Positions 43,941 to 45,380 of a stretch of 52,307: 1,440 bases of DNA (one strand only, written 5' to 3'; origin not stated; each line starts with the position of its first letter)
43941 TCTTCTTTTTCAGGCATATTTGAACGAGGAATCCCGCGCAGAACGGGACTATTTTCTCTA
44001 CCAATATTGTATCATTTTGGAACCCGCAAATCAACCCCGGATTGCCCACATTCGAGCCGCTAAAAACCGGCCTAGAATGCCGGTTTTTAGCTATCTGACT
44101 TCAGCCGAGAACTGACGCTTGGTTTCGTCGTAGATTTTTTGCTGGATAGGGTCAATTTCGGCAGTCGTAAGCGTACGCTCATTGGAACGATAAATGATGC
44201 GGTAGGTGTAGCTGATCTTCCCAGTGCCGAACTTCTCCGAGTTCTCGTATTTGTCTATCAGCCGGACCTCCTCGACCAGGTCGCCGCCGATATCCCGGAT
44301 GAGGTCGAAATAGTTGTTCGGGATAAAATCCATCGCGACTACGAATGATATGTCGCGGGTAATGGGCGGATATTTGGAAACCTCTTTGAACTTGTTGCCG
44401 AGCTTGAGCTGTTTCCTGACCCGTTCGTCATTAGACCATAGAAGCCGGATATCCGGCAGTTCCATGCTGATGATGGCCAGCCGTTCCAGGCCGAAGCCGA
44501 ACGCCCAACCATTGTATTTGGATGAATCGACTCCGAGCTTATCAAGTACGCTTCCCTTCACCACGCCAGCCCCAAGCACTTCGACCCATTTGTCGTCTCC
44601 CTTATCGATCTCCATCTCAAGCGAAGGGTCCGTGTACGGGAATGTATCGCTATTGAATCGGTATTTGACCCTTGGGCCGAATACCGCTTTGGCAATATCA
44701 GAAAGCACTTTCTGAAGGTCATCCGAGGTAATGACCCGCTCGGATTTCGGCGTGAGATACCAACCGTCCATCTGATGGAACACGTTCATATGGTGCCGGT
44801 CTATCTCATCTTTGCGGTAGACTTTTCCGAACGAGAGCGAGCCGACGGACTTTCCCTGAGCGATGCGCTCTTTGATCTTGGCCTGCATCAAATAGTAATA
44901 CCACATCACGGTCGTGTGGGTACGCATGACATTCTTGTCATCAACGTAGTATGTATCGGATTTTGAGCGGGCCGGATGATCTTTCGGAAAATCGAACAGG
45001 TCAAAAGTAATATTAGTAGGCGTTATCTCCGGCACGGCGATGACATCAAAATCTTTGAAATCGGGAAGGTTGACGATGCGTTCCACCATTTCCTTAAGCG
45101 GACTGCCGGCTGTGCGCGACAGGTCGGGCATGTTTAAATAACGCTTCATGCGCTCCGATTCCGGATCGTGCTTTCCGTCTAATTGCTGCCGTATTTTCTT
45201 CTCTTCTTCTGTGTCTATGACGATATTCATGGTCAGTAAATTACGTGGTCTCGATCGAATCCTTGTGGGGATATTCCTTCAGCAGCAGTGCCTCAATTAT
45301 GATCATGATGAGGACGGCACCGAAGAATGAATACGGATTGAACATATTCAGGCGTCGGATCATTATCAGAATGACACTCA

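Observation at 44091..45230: Mitochondrial-type single-chain PheRS in a bacterial context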

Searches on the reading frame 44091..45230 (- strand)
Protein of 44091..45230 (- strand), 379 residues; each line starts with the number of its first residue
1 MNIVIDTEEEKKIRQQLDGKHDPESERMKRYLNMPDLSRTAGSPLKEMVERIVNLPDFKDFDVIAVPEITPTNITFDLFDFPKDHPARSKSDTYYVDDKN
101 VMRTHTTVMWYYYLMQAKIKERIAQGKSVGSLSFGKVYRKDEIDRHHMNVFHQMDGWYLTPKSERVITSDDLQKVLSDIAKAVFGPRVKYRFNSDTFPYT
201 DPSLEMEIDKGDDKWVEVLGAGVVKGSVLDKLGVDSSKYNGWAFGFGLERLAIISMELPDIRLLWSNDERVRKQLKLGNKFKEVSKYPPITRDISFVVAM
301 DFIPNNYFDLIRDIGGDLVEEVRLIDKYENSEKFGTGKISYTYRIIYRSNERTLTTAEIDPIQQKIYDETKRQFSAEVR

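Call 3: search_protein_families(library=ncbifam, proteins=[window:44091-45230:-], max_evalue=0.01)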
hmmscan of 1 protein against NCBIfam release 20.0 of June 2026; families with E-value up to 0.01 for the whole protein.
window:44091-45230:- (379 aa): 5 families
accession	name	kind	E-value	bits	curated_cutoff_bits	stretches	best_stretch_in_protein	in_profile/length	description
TIGR00469.1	pheS_mito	equivalog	2.3e-74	250.7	258.35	2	168-377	222-450/451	phenylalanine--tRNA ligase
NF051887.1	PheS_related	equivalog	3.3e-72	243.5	300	1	60-370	32-346/349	PheS-related mystery ligase SrmL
TIGR00468.1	pheS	equivalog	3.7e-49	167.7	237.45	1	34-275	63-322/324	phenylalanine--tRNA ligase subunit alpha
NF003210.0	PRK04172.1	equivalog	6.8e-38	130.7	350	1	99-270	331-486/496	phenylalanine--tRNA ligase subunit alpha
TIGR00472.1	pheT_bact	equivalog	1.3e-22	79.9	402.65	1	270-379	690-798/798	phenylalanine--tRNA ligase subunit beta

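Call 4: search_protein_families(library=pfam, proteins=[window:44091-45230:-], max_evalue=0.01)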
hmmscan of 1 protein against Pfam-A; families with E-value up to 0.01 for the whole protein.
window:44091-45230:- (379 aa): 2 families
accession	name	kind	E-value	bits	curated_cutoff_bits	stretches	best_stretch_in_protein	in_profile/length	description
PF01409.25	tRNA-synt_2d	-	2.3e-55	188.2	19.8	1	39-274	13-245/246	tRNA synthetases class II core domain (F)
PF03147.19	FDX-ACB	-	1.4e-23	83.6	31.1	1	285-379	1-94/94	Ferredoxin-fold anticodon binding domain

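Call 5: search_solved_structures(query=window:44091-45230:-, show_alignments=2)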
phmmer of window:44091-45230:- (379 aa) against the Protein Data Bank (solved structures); distinct sequences matched with E-value up to 0.001: 30.
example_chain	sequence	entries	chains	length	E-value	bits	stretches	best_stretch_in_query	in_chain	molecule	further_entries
5mgu_A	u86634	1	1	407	4.4e-56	193.6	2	168-370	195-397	Phenylalanine--tRNA ligase, mitochondrial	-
8p8x_A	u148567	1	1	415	4.9e-56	193.5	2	168-370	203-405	Phenylalanine--tRNA ligase, mitochondrial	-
5mgh_A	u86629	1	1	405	5.9e-56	193.2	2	168-370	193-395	Phenylalanine--tRNA ligase, mitochondrial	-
3cmq_A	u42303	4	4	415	6.5e-56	193.1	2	168-370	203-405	Phenylalanyl-tRNA synthetase, mitochondrial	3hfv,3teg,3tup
5mgv_A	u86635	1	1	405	2.1e-55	191.4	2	168-370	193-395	Phenylalanine--tRNA ligase, mitochondrial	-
5mgw_A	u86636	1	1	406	7.6e-55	189.6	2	168-370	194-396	Phenylalanine--tRNA ligase, mitochondrial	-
2rhq_A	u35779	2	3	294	2.4e-35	125.4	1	37-276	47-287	Phenylalanyl-tRNA synthetase alpha chain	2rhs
6p8t_C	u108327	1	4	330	2.2e-34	122.2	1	43-274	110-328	Phenylalanine--tRNA ligase alpha subunit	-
3pco_A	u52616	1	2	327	8.5e-34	120.3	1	43-276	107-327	Phenylalanyl-tRNA synthetase, alpha subunit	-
6oz5_A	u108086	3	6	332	8.9e-34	120.2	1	43-276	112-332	Phenylalanine--tRNA ligase alpha subunit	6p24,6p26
7n8y_A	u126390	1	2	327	1.6e-33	119.3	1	44-276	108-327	Phenylalanine--tRNA ligase alpha subunit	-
7daw_A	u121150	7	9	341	5.2e-32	114.4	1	44-271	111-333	Phenylalanine--tRNA ligase alpha subunit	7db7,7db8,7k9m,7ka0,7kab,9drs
9drt_A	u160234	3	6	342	5.3e-32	114.4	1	44-271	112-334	Phenylalanine--tRNA ligase alpha subunit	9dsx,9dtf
7k98_A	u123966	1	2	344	5.3e-32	114.4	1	44-271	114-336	Phenylalanine--tRNA ligase alpha subunit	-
9drv_A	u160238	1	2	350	5.6e-32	114.3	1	44-271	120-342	Phenylalanine--tRNA ligase alpha subunit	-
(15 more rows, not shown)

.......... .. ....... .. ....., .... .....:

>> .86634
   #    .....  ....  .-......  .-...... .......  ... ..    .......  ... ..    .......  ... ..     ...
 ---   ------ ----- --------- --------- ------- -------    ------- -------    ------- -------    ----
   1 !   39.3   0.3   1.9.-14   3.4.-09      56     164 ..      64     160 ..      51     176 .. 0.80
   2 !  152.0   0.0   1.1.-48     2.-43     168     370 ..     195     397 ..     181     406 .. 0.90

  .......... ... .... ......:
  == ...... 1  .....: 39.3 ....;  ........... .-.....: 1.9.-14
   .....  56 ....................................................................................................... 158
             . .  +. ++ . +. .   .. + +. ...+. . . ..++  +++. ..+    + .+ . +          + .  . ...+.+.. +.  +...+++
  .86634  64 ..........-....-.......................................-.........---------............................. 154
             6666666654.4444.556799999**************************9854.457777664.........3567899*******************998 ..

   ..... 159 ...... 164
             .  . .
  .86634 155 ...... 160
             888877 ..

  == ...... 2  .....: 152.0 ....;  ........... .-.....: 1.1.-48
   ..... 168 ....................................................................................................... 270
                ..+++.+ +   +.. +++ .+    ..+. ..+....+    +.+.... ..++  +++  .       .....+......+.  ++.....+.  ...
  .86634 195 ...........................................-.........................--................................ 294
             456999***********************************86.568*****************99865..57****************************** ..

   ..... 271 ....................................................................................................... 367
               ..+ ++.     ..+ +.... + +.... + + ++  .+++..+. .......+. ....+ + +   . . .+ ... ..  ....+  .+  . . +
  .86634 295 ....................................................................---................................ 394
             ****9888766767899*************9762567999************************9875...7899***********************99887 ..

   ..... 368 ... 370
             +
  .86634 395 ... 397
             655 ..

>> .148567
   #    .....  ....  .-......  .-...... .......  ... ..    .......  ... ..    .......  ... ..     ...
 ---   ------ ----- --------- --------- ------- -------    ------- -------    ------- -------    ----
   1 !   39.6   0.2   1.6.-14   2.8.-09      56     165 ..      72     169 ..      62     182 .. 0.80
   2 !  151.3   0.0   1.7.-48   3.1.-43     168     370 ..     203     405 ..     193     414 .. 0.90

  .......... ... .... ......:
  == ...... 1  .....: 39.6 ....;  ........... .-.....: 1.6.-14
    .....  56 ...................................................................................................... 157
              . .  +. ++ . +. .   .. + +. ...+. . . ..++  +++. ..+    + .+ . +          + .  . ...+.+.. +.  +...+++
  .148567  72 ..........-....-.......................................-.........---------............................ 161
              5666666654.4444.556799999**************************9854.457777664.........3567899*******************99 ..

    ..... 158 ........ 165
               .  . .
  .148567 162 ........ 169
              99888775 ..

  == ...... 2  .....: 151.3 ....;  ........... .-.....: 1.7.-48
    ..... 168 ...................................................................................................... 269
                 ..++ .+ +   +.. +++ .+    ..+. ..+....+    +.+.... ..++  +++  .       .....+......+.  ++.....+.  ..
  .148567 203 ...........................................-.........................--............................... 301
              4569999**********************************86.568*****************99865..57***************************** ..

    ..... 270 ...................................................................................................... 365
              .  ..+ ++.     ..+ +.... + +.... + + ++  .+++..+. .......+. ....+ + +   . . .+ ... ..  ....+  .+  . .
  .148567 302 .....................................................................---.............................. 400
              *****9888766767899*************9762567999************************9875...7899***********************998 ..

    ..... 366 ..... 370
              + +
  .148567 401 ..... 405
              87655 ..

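Call 9: find_homologous_proteins(query=window:44091-45230:-, max_evalue=1e-10)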
Query window:44091-45230:- (379 aa): 7177 proteins with E <= 1e-10 among 8000 candidates; the best 120 are listed.
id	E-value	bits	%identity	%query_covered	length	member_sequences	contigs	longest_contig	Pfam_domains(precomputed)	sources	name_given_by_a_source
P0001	2.0e-253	858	100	100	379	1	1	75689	PF03147.20,PF01409.26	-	-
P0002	1.7e-202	690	78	100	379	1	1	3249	PF03147.20,PF01409.26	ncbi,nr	ncbi:hypothetical protein KW791_03820 [Candidatus Parcubacteria bacterium]|nr:hypothetical protein [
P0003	4.1e-201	686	78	100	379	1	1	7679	PF03147.20,PF01409.26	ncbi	-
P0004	3.2e-200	683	78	100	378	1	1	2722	PF03147.20,PF01409.26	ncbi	-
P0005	7.7e-200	682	78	100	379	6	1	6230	PF03147.20,PF01409.26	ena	-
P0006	1.3e-198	677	77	100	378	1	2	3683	PF03147.20,PF01409.26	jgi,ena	-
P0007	2.6e-197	673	77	100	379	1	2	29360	PF03147.20,PF01409.26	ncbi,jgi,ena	-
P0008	2.7e-197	673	76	100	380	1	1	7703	PF03147.20,PF01409.26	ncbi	-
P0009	2.7e-197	673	76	100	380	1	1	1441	PF03147.20,PF01409.26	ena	-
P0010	4.6e-197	672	76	100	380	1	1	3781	PF03147.20,PF01409.26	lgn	-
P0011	9.7e-197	671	77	100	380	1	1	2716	PF03147.20,PF01409.26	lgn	-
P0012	2.1e-196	670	76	100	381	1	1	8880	PF03147.20,PF01409.26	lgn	-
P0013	2.2e-196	670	77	100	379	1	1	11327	PF03147.20,PF01409.26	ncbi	ncbi:MAG: hypothetical protein ABIG69_12070 [Bacteroidota bacterium]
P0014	4.8e-196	669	77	100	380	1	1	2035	PF03147.20,PF01409.26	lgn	-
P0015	2.0e-195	667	76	99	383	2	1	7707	PF03147.20,PF01409.26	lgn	-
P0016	2.8e-195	667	75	100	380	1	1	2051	PF03147.20,PF01409.26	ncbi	-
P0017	5.7e-195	666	76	100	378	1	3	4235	PF03147.20,PF01409.26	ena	-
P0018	6.9e-195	665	76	100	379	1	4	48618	PF03147.20,PF01409.26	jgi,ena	-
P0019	7.1e-195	665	76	100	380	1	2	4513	PF03147.20,PF01409.26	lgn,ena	-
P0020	8.1e-195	665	77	96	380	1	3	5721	PF03147.20,PF01409.26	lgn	-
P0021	1.2e-194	664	75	100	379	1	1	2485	PF03147.20,PF01409.26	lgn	-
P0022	1.3e-194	664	75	100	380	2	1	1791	PF03147.20,PF01409.26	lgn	-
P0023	1.3e-194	664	75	100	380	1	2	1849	PF03147.20,PF01409.26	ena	-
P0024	2.1e-194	664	77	100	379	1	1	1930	PF03147.20,PF01409.26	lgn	-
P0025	2.6e-194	663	76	100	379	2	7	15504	PF03147.20,PF01409.26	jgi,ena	-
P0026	3.0e-194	663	75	100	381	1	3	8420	PF03147.20,PF01409.26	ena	-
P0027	5.9e-194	662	76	100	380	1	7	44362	PF03147.20,PF01409.26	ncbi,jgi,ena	-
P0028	1.2e-193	661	75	100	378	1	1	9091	PF03147.20,PF01409.26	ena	-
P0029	1.5e-193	661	75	100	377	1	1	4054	PF03147.20,PF01409.26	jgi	jgi:phenylalanyl-tRNA synthetase alpha chain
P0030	2.5e-193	660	75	100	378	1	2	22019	PF03147.20,PF01409.26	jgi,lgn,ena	jgi:phenylalanyl-tRNA synthetase alpha chain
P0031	2.5e-193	660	75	99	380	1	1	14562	PF03147.20,PF01409.26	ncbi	-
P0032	5.1e-193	659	75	100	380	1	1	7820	PF03147.20,PF01409.26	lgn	-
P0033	5.9e-193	659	75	100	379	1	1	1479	PF03147.20,PF01409.26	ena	-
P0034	1.1e-192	658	75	100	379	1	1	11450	PF03147.20,PF01409.26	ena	-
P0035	1.2e-192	658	75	99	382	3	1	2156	PF03147.20,PF01409.26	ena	-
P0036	2.2e-192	657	73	100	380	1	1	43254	PF03147.20,PF01409.26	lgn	-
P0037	4.3e-192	656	74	100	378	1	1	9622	PF03147.20,PF01409.26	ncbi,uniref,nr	ncbi:MAG: hypothetical protein A3E09_02485 [Candidatus Liptonbacteria bacterium RIFCSPHIGHO2_12_FULL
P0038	4.5e-192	656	75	100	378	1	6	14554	PF03147.20,PF01409.26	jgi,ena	-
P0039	4.9e-192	656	74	100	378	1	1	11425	PF03147.20,PF01409.26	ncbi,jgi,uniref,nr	ncbi:MAG: hypothetical protein A2128_02320 [Candidatus Liptonbacteria bacterium GWC1_60_9]|uniref:ph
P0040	5.3e-192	656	75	99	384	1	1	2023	PF03147.20,PF01409.26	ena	-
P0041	9.3e-192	655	75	100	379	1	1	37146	PF03147.20,PF01409.26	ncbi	-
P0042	1.3e-191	654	74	99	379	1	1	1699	PF03147.20,PF01409.26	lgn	-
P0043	1.5e-191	654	74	100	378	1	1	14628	PF03147.20,PF01409.26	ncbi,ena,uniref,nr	ncbi:MAG: hypothetical protein A3G64_01790 [Candidatus Liptonbacteria bacterium RIFCSPLOWO2_12_FULL_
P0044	2.1e-191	654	75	100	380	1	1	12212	PF03147.20,PF01409.26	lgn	-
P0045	3.1e-191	653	76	100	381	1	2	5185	PF03147.20,PF01409.26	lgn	-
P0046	3.5e-191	653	75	100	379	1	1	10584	PF03147.20,PF01409.26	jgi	jgi:phenylalanyl-tRNA synthetase alpha chain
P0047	4.5e-191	653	75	100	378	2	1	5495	PF03147.20,PF01409.26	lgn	-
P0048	5.2e-191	653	75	100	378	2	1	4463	PF03147.20,PF01409.26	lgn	-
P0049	5.3e-191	652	74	100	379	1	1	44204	PF03147.20,PF01409.26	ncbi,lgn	-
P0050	5.4e-191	652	75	100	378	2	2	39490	PF03147.20,PF01409.26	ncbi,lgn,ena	ncbi:MAG: hypothetical protein AAB501_01875 [Patescibacteria group bacterium]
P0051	8.2e-191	652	74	99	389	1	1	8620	PF03147.20,PF01409.26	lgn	-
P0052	9.1e-191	652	74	100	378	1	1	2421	PF03147.20,PF01409.26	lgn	-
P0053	9.2e-191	652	75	100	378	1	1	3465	PF03147.20,PF01409.26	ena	-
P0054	9.4e-191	652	74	100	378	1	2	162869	PF03147.20,PF01409.26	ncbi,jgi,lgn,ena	-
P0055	9.5e-191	652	74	100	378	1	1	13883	PF03147.20,PF01409.26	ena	-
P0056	1.1e-190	651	73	99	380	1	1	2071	PF03147.20,PF01409.26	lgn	-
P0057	2.0e-190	651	74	99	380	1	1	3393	PF03147.20,PF01409.26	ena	-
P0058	2.2e-190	650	75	100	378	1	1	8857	PF03147.20,PF01409.26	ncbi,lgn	-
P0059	2.3e-190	650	74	98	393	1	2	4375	PF03147.20,PF01409.26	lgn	-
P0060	2.4e-190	650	73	100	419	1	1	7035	PF03147.20,PF01409.26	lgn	-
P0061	2.6e-190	650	73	100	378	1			PF03147.20,PF01409.26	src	-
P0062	3.3e-190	650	73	100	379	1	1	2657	PF03147.20,PF01409.26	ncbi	-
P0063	9.1e-190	648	74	100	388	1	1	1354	PF03147.20,PF01409.26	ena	-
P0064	9.2e-190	648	74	100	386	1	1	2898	PF03147.20,PF01409.26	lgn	-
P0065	9.6e-190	648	73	100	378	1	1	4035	PF03147.20,PF01409.26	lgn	-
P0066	1.3e-189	648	72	99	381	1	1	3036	PF03147.20,PF01409.26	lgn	-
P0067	1.5e-189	648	74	99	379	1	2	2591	PF03147.20,PF01409.26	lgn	-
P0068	2.0e-189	647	73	100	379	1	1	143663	PF03147.20,PF01409.26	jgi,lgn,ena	-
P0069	2.3e-189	647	73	100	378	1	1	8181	PF03147.20,PF01409.26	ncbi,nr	ncbi:MAG: hypothetical protein HYV54_01870 [Parcubacteria group bacterium]|nr:hypothetical protein [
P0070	2.6e-189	647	73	100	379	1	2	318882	PF03147.20,PF01409.26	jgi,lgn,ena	jgi:phenylalanyl-tRNA synthetase alpha chain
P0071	3.2e-189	647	73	99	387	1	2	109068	PF03147.20,PF01409.26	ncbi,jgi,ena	-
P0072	3.6e-189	646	73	100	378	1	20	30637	PF03147.20,PF01409.26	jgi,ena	-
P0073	3.6e-189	646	73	100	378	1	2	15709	PF03147.20,PF01409.26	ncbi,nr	ncbi:MAG: hypothetical protein HY454_03315 [Parcubacteria group bacterium]|nr:hypothetical protein [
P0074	5.6e-189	646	75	99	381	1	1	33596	PF03147.20,PF01409.26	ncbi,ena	-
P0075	8.2e-189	645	73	100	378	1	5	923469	PF03147.20,PF01409.26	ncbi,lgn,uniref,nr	ncbi:MAG: hypothetical protein HYW89_02160 [Candidatus Sungiibacteriota bacterium]|uniref:phenylalan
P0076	8.3e-189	645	74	100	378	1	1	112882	PF03147.20,PF01409.26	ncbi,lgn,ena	-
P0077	1.0e-188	645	74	100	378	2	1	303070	PF03147.20,PF01409.26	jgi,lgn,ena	-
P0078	1.2e-188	645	73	99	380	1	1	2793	PF03147.20,PF01409.26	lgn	-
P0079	1.3e-188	645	73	99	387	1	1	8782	PF03147.20,PF01409.26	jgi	jgi:phenylalanyl-tRNA synthetase alpha chain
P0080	1.3e-188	645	72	100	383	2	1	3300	PF03147.20,PF01409.26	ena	-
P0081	1.7e-188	644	72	100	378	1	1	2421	PF03147.20,PF01409.26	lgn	-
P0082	1.8e-188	644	72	100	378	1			PF03147.20,PF01409.26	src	-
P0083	1.9e-188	644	74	100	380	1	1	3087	PF03147.20,PF01409.26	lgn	-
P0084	2.3e-188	644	74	100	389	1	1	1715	PF03147.20,PF01409.26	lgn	-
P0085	2.3e-188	644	72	100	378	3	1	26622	PF03147.20,PF01409.26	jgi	jgi:phenylalanyl-tRNA synthetase alpha chain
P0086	2.7e-188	644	73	100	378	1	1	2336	PF03147.20,PF01409.26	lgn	-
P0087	5.6e-188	643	74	97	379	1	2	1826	PF03147.20,PF01409.26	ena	-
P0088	6.2e-188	642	72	99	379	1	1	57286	PF03147.20,PF01409.26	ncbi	-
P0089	6.7e-188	642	74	100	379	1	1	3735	PF03147.20,PF01409.26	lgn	-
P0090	6.8e-188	642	74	100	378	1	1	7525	PF03147.20,PF01409.26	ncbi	ncbi:MAG: hypothetical protein WD989_00320 [Candidatus Paceibacterota bacterium]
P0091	7.3e-188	642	74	100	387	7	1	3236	PF03147.20,PF01409.26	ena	-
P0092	1.0e-187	642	72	100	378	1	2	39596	PF03147.20,PF01409.26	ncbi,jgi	jgi:phenylalanyl-tRNA synthetase alpha chain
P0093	1.2e-187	641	72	99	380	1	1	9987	PF03147.20,PF01409.26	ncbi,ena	-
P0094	1.3e-187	641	74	100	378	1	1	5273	PF03147.20,PF01409.26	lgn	-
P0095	1.4e-187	641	74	100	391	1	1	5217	PF03147.20,PF01409.26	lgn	-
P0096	1.5e-187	641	73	100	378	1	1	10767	PF03147.20,PF01409.26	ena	-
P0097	1.7e-187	641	73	99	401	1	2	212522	PF03147.20,PF01409.26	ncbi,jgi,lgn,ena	-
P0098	1.8e-187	641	72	99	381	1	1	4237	PF03147.20,PF01409.26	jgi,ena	-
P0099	1.8e-187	641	72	100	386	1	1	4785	PF03147.20,PF01409.26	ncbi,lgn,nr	ncbi:MAG: hypothetical protein Q8P69_00405 [bacterium]|nr:hypothetical protein [bacterium]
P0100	1.9e-187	641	73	100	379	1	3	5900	PF03147.20,PF01409.26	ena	-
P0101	2.0e-187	641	73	100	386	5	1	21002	PF03147.20,PF01409.26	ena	-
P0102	2.3e-187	641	72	100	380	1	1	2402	PF03147.20,PF01409.26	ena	-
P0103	3.3e-187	640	73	100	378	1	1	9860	PF03147.20,PF01409.26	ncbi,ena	-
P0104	3.5e-187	640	72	100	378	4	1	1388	PF03147.20,PF01409.26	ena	-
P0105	4.0e-187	640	71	100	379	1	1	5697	PF03147.20,PF01409.26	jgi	jgi:phenylalanyl-tRNA synthetase alpha chain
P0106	4.3e-187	640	73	100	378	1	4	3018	PF03147.20,PF01409.26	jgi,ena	-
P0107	4.4e-187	640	73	99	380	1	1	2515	PF03147.20,PF01409.26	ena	-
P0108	4.8e-187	639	72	100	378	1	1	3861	PF03147.20,PF01409.26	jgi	jgi:phenylalanyl-tRNA synthetase alpha chain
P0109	5.5e-187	639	73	100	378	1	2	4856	PF03147.20,PF01409.26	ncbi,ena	-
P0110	6.0e-187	639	77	94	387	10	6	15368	PF03147.20,PF01409.26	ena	-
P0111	8.4e-187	639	71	99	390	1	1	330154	PF03147.20,PF01409.26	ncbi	-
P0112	8.7e-187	639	73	100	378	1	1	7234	PF03147.20,PF01409.26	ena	-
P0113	9.4e-187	639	73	100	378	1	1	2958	PF03147.20,PF01409.26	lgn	-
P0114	9.4e-187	638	73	100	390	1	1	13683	PF03147.20,PF01409.26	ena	-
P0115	9.5e-187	638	74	99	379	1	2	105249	PF03147.20,PF01409.26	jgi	jgi:phenylalanyl-tRNA synthetase alpha chain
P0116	1.0e-186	638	73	100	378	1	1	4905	PF03147.20,PF01409.26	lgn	-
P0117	1.1e-186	638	72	100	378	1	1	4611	PF03147.20,PF01409.26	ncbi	-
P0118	1.2e-186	638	72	100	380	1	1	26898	PF03147.20,PF01409.26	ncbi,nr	ncbi:MAG: hypothetical protein HYT65_03200 [Candidatus Yanofskybacteria bacterium]|nr:hypothetical p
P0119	1.2e-186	638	72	100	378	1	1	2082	PF03147.20,PF01409.26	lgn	-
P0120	1.3e-186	638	71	100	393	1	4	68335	PF03147.20,PF01409.26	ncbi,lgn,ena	-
